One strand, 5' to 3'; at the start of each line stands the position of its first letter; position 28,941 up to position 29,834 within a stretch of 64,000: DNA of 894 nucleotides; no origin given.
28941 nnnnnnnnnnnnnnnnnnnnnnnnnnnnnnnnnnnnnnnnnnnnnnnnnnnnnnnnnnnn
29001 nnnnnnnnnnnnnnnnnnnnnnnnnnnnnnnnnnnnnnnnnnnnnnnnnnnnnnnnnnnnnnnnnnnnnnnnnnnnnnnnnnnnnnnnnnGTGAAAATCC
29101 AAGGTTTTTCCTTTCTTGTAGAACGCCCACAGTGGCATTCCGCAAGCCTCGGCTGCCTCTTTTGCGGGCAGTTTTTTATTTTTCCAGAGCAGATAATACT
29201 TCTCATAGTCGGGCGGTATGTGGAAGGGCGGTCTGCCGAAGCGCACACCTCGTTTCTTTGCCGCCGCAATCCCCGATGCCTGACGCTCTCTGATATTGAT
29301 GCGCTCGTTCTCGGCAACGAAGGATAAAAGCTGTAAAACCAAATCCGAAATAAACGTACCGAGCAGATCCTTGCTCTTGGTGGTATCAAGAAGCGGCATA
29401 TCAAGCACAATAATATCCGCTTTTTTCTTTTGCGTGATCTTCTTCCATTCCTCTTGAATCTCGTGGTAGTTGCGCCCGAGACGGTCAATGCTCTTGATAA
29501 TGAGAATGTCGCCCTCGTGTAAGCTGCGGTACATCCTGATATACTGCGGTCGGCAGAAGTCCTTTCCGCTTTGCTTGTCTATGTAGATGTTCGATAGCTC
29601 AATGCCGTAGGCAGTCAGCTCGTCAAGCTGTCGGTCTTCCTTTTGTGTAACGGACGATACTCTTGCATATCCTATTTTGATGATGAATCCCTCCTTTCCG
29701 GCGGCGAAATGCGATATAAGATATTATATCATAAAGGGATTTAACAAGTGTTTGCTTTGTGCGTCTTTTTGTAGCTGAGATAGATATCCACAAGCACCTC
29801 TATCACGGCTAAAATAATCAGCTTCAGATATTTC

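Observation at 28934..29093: Candidate invertible promoter (inverton) between a serine recombinase and the FrhB-like gene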

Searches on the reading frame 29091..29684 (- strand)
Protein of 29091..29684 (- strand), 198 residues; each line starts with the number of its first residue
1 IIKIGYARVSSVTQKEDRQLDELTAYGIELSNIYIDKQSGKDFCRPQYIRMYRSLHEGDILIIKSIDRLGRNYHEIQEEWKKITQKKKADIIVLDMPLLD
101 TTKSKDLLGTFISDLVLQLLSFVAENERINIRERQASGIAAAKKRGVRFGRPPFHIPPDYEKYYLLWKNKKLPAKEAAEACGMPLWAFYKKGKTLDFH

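Call 36: find_homologous_proteins(query=window:29091-29684:-, max_evalue=1e-20)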
Query window:29091-29684:- (198 aa): 8000 proteins with E <= 1e-20 among 8000 candidates; the best 120 are listed.
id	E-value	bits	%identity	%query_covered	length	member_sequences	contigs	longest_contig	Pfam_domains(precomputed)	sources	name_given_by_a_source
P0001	1.2e-102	359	84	99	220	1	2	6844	PF00239.27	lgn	-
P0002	1.2e-101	356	81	100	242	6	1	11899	PF00239.27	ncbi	-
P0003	4.6e-96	338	78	97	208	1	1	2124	PF00239.27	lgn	-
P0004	7.0e-96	337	78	97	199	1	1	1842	PF00239.27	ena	-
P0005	8.6e-96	337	77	97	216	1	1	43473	PF00239.27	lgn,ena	-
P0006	1.5e-95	336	79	97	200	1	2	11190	PF00239.27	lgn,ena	-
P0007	1.8e-95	336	78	97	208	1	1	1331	PF00239.27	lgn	-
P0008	2.8e-95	335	78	97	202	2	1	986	PF00239.27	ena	-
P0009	2.8e-95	335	79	97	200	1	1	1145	PF00239.27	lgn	-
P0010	3.0e-95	335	77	97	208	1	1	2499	PF00239.27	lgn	-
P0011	3.6e-95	335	77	97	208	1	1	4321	PF00239.27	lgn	-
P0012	4.1e-95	335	78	97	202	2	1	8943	PF00239.27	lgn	-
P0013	5.2e-95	334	78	97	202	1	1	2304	PF00239.27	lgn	-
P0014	1.0e-94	333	77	97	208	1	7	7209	PF00239.27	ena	-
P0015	1.4e-94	333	77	97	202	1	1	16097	PF00239.27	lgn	-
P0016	2.6e-94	332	78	97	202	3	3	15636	PF00239.27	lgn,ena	-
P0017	3.3e-94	332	77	97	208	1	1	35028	PF00239.27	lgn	-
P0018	3.5e-94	332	77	98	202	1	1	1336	PF00239.27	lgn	-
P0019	4.1e-94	332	82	90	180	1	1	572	PF00239.27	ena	-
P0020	5.5e-94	331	77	97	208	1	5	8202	PF00239.27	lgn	-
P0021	1.2e-93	330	78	96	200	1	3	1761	PF00239.27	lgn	-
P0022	1.7e-93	330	76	97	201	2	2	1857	PF00239.27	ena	-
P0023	2.5e-93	329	78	95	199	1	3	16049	PF00239.27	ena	-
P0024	2.7e-93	329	78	95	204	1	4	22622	PF00239.27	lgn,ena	-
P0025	3.1e-93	329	75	98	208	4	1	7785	PF00239.27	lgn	-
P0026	4.1e-93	328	98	76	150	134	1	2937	PF00239.27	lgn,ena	-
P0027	4.7e-93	328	72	98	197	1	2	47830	PF00239.27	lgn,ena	-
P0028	5.6e-93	328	76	97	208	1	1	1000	PF00239.27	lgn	-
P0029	1.1e-92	327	76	97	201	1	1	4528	PF00239.27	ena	-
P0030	1.1e-92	327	74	99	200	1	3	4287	PF00239.27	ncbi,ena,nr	ncbi:MAG: recombinase family protein [Clostridia bacterium]|nr:recombinase family protein [Clostridi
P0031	1.2e-92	327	77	97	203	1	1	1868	PF00239.27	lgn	-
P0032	1.4e-92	327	77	95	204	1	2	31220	PF00239.27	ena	-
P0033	2.4e-92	326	77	97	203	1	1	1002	PF00239.27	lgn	-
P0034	2.4e-92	326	77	96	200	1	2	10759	PF00239.27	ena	-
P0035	5.0e-92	325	77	95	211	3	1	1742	PF00239.27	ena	-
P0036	8.0e-92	324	74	99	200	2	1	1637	PF00239.27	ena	-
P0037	8.2e-92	324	74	98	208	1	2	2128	PF00239.27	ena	-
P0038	1.6e-91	323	78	95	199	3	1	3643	PF00239.27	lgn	-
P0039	1.7e-91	323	76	95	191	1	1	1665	PF00239.27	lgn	-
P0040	2.2e-91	323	76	98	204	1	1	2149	PF00239.27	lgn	-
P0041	2.6e-91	322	76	97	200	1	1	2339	PF00239.27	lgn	-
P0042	2.6e-91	322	76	97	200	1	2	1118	PF00239.27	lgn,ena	-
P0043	6.3e-91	321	76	95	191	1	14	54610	PF00239.27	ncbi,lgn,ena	-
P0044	7.2e-91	321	74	99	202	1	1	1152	PF00239.27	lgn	-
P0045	9.8e-91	320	75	96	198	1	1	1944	PF00239.27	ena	-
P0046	1.4e-90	320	74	96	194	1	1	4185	PF00239.27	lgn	-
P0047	1.5e-90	320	74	96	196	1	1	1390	PF00239.27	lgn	-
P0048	1.5e-90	320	75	96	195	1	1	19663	PF00239.27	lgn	-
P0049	1.9e-90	320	76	95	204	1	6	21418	PF00239.27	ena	-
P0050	2.0e-90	319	76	95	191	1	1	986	PF00239.27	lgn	-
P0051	2.4e-90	319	74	95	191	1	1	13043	PF00239.27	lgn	-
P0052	2.7e-90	319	76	95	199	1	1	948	PF00239.27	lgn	-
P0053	2.8e-90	319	76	95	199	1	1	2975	PF00239.27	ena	-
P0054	9.2e-90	317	74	96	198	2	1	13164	PF00239.27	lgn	-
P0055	9.7e-90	317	74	97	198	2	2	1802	PF00239.27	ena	-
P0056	1.4e-89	317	76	95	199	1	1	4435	PF00239.27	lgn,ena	-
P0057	1.5e-89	317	75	97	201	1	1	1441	PF00239.27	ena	-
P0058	1.8e-89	316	72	96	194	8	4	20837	PF00239.27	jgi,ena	-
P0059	2.2e-89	316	74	95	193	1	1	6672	PF00239.27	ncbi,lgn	-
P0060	2.4e-89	316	74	96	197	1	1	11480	PF00239.27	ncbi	-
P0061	2.9e-89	316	74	95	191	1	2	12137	PF00239.27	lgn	-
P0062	3.2e-89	316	74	95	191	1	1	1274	PF00239.27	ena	-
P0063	3.5e-89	315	71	99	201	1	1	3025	PF00239.27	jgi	-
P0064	3.8e-89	315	74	97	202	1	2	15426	PF00239.27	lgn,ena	-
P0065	4.3e-89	315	74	95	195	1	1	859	PF00239.27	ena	-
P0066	4.6e-89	315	76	95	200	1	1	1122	PF00239.27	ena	-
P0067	6.5e-89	315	74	96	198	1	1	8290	PF00239.27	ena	-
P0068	6.8e-89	314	73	96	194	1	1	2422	PF00239.27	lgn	-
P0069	7.1e-89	314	74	96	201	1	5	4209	PF00239.27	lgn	-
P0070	9.9e-89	314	75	96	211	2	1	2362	PF00239.27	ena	-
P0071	1.1e-88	314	71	98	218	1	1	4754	PF00239.27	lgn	-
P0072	1.4e-88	313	77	97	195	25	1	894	PF00239.27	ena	-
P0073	1.6e-88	313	74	97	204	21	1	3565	PF00239.27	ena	-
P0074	1.7e-88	313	76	97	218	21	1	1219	PF00239.27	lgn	-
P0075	2.5e-88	313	75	97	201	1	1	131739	PF00239.27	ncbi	-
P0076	2.6e-88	313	72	97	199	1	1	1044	PF00239.27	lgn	-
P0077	2.9e-88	312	72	98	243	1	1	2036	PF00239.27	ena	-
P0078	3.1e-88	312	75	96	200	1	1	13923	PF00239.27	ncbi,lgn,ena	-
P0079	3.3e-88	312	74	96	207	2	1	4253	PF00239.27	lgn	-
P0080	3.5e-88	312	72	98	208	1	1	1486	PF00239.27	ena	-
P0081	4.9e-88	312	75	96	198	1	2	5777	PF00239.27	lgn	-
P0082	4.9e-88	312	76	96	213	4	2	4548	PF00239.27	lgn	-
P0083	5.4e-88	312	75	96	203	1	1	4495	PF00239.27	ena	-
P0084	5.8e-88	311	71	99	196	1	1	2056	PF00239.27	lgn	-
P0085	5.9e-88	311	71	98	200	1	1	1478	PF00239.27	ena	-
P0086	6.2e-88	311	73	97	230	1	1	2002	PF00239.27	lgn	-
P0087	6.6e-88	311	75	96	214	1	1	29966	PF00239.27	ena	-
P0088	6.7e-88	311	75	96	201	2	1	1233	PF00239.27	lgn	-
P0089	7.0e-88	311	73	97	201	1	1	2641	PF00239.27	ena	-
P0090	7.5e-88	311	75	95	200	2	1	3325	PF00239.27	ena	-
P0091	9.8e-88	311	74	96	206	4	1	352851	PF00239.27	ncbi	-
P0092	9.9e-88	311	72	97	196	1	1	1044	PF00239.27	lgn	-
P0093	1.2e-87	310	75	96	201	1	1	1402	PF00239.27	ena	-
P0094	1.9e-87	310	75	96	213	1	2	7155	PF00239.27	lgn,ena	-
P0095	2.0e-87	310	74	96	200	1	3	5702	PF00239.27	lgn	-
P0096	2.1e-87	310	76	94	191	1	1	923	PF00239.27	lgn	-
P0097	2.1e-87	310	70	99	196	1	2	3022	PF00239.27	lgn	-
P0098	2.5e-87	309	72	98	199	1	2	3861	PF00239.27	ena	-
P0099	2.5e-87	309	71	99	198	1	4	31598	PF00239.27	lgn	-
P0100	2.8e-87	309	75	96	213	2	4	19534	PF00239.27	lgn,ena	-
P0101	2.9e-87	309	72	95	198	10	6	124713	PF00239.27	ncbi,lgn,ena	-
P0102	2.9e-87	309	74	96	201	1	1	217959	PF00239.27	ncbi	-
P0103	2.9e-87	309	73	96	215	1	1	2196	PF00239.27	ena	-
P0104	3.0e-87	309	72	95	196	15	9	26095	PF00239.27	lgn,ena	-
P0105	3.1e-87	309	75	95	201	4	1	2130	PF00239.27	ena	-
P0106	4.1e-87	309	74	96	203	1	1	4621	PF00239.27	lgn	-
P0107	4.2e-87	309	72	98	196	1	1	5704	PF00239.27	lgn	-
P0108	4.7e-87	308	71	98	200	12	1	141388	PF00239.27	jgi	jgi:DNA invertase Pin-like site-specific DNA recombinase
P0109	5.6e-87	308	93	76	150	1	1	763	PF00239.27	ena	-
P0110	5.9e-87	308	73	96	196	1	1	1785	PF00239.27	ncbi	-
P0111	6.3e-87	308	73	95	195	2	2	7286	PF00239.27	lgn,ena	-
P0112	6.5e-87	308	76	96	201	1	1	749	PF00239.27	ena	-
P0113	6.9e-87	308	70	99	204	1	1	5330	PF00239.27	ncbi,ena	-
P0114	6.9e-87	308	74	96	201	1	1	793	PF00239.27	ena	-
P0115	7.4e-87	308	70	99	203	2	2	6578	PF00239.27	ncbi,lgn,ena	-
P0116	7.4e-87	308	70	97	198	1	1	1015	PF00239.27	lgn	-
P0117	8.0e-87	308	74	96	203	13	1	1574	PF00239.27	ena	-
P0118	9.7e-87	307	72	96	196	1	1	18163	PF00239.27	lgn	-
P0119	1.0e-86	307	69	99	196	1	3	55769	PF00239.27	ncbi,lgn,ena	-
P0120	1.0e-86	307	74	97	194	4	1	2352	PF00239.27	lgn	-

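Call 37: find_encoding_contigs(protein=P0026, flank=3500, max_places=10)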
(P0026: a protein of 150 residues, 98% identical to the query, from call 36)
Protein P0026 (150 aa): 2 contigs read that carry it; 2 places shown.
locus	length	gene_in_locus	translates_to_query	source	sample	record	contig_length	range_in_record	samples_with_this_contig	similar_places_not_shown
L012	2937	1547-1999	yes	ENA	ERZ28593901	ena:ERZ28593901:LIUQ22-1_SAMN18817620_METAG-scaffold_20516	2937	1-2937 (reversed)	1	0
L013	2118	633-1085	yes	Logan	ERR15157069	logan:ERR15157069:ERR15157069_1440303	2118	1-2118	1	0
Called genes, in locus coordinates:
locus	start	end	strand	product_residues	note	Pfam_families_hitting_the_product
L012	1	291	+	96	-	?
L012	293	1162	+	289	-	PF13230:GATase_4 (weak), PF13522:GATase_6, PF13537:GATase_7 (weak)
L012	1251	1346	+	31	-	-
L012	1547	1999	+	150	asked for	PF00239:Resolvase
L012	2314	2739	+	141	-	-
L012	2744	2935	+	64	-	?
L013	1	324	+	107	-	?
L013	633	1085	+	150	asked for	PF00239:Resolvase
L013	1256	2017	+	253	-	-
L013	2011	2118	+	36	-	?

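Call 39: find_encoding_contigs(protein=P0002, flank=3500, max_places=4)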
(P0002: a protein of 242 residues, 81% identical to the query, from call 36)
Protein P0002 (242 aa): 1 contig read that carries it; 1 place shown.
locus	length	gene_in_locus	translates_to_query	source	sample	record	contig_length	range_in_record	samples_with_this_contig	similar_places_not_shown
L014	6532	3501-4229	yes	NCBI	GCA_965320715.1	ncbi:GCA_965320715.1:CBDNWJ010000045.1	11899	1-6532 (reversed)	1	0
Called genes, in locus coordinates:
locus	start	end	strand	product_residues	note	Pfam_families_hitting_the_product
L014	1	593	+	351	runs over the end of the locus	-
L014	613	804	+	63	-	PF12728:HTH_17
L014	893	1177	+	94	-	PF06124:DUF960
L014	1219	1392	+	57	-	-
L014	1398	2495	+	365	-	PF12224:Amidoligase_2 (weak)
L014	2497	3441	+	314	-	PF13230:GATase_4 (weak), PF13522:GATase_6, PF13537:GATase_7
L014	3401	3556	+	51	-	-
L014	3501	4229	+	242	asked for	PF00239:Resolvase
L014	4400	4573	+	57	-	PF16919:PknG_rubred (weak), PF13240:Zn_Ribbon_1 (faint)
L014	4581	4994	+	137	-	-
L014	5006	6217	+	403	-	-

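Call 40: find_encoding_contigs(protein=P0005, flank=3500, max_places=4)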
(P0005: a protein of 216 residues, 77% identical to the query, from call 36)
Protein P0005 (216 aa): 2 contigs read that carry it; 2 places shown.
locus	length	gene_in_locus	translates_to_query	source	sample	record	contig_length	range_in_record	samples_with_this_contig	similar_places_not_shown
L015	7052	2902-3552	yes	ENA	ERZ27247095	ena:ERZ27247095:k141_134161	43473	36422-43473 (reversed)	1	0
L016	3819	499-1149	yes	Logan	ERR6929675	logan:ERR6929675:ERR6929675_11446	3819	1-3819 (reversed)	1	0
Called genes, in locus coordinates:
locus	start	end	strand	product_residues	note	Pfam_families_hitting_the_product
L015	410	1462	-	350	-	-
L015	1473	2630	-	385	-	PF06745:ATPase (faint), PF00154:RecA_N, PF08423:Rad51, PF27531:MT3502_N (weak), PF21096:RecA_C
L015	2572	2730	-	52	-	-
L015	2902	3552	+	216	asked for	PF00239:Resolvase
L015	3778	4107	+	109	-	-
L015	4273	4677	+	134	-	PF01740:STAS, PF13466:STAS_2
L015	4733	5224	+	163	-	PF13581:HATPase_c_2, PF02518:HATPase_c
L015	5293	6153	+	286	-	PF04542:Sigma70_r2, PF04539:Sigma70_r3 (faint), PF04545:Sigma70_r4, PF08281:Sigma70_r4_2 (weak)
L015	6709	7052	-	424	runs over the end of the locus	PF01120:Alpha_L_fucos, PF14871:GHL6 (weak)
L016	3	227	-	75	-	?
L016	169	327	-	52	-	-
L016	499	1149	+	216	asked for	PF00239:Resolvase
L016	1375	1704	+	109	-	-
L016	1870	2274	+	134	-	PF01740:STAS, PF13466:STAS_2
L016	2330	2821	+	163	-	PF13581:HATPase_c_2, PF02518:HATPase_c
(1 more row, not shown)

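Call 41: find_encoding_contigs(protein=P0001, flank=3500, max_places=4)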
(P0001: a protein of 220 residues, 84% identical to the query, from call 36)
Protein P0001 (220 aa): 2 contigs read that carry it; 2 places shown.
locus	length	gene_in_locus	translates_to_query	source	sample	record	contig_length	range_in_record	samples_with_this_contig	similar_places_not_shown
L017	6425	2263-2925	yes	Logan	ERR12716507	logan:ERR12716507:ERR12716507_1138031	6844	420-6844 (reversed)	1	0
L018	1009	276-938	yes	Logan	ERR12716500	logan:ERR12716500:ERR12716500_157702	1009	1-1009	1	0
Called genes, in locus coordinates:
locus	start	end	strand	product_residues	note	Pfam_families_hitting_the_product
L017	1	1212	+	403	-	?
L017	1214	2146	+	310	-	PF13230:GATase_4 (weak), PF13522:GATase_6, PF13537:GATase_7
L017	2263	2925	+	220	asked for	PF00239:Resolvase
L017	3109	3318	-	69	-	-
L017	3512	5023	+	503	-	PF03288:Pox_D5 (faint), PF08706:D5_N, PF19263:DUF5906, PF02257:RFX_DNA_binding (weak)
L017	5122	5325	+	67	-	PF09035:Tn916-Xis, PF12728:HTH_17 (weak)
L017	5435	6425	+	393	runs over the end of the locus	PF14659:Phage_int_SAM_3, PF22022:Phage_int_M (weak), PF00589:Phage_integrase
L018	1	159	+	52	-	?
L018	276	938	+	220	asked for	PF00239:Resolvase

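Call 60: search_solved_structures(query=window:29091-29684:-, max_evalue=0.00001)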
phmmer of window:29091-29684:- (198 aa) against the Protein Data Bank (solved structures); distinct sequences matched with E-value up to 0.00001: 15.
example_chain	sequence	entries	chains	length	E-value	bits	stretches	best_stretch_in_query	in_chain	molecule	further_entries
2r0q_C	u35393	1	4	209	6.3e-29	104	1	4-158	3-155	Putative transposon Tn552 DNA-invertase bin3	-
5c32_B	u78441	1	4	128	2.1e-21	79.5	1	4-128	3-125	Putative transposon Tn552 DNA-invertase bin3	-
5c31_A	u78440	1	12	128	3e-21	79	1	4-128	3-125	Sin, putative plasmid resolvase dimer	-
5c34_B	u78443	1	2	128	7.8e-21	77.7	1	4-128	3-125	Putative transposon Tn552 DNA-invertase bin3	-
5c35_A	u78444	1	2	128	1.4e-20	76.8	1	4-128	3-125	Recombinase Sin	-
3pkz_A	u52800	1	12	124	1.1e-19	73.9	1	4-127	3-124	Recombinase Sin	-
5cy1_A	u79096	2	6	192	5.3e-14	55.3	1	4-151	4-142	Transposon Tn3 resolvase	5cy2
4m6f_A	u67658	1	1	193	1.5e-13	53.9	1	4-192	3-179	DNA-invertase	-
1zr2_A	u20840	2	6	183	1.5e-13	53.9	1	4-152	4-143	Transposon gamma-delta resolvase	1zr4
3uj3_X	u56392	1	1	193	1.6e-13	53.8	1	4-192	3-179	DNA-invertase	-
1gdt_A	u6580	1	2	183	5.9e-13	51.9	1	4-152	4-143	PROTEIN (GAMMA DELTA RESOLVASE)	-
2gm4_A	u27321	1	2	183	6.1e-13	51.9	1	4-152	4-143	Transposon gamma-delta resolvase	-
1gdr_A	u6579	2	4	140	2.1e-11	46.9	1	4-149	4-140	GAMMA DELTA-RESOLVASE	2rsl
2gm5_A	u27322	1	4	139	1.6e-10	44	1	4-139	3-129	Transposon gamma-delta resolvase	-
1ght_A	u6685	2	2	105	4.3e-09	39.3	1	4-76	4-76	TRANSPOSON GAMMA-DELTA RESOLVASE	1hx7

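Call 61: search_protein_families(library=ncbifam, proteins=[window:29091-29684:-], max_evalue=0.001)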
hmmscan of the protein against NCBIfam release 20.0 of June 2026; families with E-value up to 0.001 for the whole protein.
window:29091-29684:- (198 aa): 5 families
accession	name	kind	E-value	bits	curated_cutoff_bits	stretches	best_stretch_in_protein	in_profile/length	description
NF041201.1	recomb_XisF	equivalog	6.3e-17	61.7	375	1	3-158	1-152/465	fdxN element excision recombinase XisF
NF009949.0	PRK13413.1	equivalog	1.4e-08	34.7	272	1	4-154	3-150/203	master DNA invertase Mpi family serine-type recombinase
NF033518.0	transpos_IS607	equivalog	2.1e-07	30.7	110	1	4-107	57-163/187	IS607 family transposase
NF047344.1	SCCmet_CcrA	equivalog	1.5e-06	27.7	700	1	4-146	5-146/442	cassette chromosome recombinase CcrA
NF047343.1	SCCmet_CcrB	equivalog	9.5e-05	21.2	900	1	7-151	13-160/542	cassette chromosome recombinase CcrB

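Call 63: find_encoding_contigs(protein=P0027, flank=2500, max_places=3)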
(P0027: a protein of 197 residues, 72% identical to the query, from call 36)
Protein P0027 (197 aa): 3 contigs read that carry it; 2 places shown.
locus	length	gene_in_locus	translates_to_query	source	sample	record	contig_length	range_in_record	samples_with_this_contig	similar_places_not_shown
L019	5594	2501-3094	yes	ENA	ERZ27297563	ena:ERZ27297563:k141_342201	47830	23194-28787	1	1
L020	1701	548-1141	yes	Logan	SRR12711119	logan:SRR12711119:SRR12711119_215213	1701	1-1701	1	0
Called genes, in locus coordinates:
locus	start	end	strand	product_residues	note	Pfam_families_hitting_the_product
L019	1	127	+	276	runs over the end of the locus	PF01026:TatD_DNase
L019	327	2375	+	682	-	PF00009:GTP_EFTU, PF22042:EF-G_D2, PF03144:GTP_EFTU_D2 (weak), PF14492:EFG_III, PF03764:EFG_IV, PF00679:EFG_C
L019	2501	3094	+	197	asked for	PF00239:Resolvase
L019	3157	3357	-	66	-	-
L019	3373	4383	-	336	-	PF01145:Band_7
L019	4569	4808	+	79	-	-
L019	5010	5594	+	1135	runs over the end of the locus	-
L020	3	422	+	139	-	?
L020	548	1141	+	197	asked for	PF00239:Resolvase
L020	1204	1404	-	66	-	-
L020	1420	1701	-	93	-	?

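Call 64: find_encoding_contigs(protein=P0043, flank=2500, max_places=4)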
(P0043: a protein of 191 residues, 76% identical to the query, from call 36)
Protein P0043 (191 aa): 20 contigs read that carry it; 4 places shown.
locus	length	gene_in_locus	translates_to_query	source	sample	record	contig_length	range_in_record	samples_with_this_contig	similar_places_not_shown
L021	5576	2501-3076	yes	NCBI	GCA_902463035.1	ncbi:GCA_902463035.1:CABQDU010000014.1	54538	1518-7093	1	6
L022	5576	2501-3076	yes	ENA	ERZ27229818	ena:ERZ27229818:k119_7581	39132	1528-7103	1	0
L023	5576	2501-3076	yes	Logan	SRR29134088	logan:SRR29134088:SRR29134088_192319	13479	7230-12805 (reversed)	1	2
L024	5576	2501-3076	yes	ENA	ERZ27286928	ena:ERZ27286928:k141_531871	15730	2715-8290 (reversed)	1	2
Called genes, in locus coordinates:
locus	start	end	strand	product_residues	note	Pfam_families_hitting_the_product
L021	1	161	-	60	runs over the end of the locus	PF12728:HTH_17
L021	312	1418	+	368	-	PF12224:Amidoligase_2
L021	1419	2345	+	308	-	PF13230:GATase_4 (weak), PF13522:GATase_6, PF13537:GATase_7 (weak)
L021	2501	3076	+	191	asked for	PF00239:Resolvase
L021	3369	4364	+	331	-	-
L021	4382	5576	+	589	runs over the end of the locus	PF00395:SLH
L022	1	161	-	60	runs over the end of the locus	PF12728:HTH_17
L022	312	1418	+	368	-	PF12224:Amidoligase_2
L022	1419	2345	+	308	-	PF13230:GATase_4 (weak), PF13522:GATase_6, PF13537:GATase_7 (weak)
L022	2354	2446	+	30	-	-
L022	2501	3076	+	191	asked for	PF00239:Resolvase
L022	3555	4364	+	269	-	-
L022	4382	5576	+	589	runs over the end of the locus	PF00395:SLH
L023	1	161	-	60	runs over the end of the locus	PF12728:HTH_17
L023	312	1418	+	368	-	PF12224:Amidoligase_2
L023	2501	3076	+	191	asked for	PF00239:Resolvase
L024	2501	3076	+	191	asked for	PF00239:Resolvase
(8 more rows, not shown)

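Call 65: find_encoding_contigs(protein=P0091, flank=2500, max_places=3)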
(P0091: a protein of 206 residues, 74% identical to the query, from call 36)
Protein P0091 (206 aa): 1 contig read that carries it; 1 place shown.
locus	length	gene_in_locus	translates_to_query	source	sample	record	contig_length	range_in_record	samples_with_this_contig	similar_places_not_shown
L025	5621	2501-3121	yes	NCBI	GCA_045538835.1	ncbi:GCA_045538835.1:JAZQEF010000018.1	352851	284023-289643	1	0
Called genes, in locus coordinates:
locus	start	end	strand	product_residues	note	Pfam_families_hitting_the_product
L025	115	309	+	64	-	PF06124:DUF960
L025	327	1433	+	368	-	PF12224:Amidoligase_2 (faint)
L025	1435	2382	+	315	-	PF13230:GATase_4 (weak), PF13522:GATase_6, PF13537:GATase_7 (weak)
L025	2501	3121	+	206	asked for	PF00239:Resolvase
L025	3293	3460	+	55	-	-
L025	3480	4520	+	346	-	PF14903:WG_beta_rep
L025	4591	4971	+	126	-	-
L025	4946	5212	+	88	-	-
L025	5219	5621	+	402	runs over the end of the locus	PF13306:LRR_5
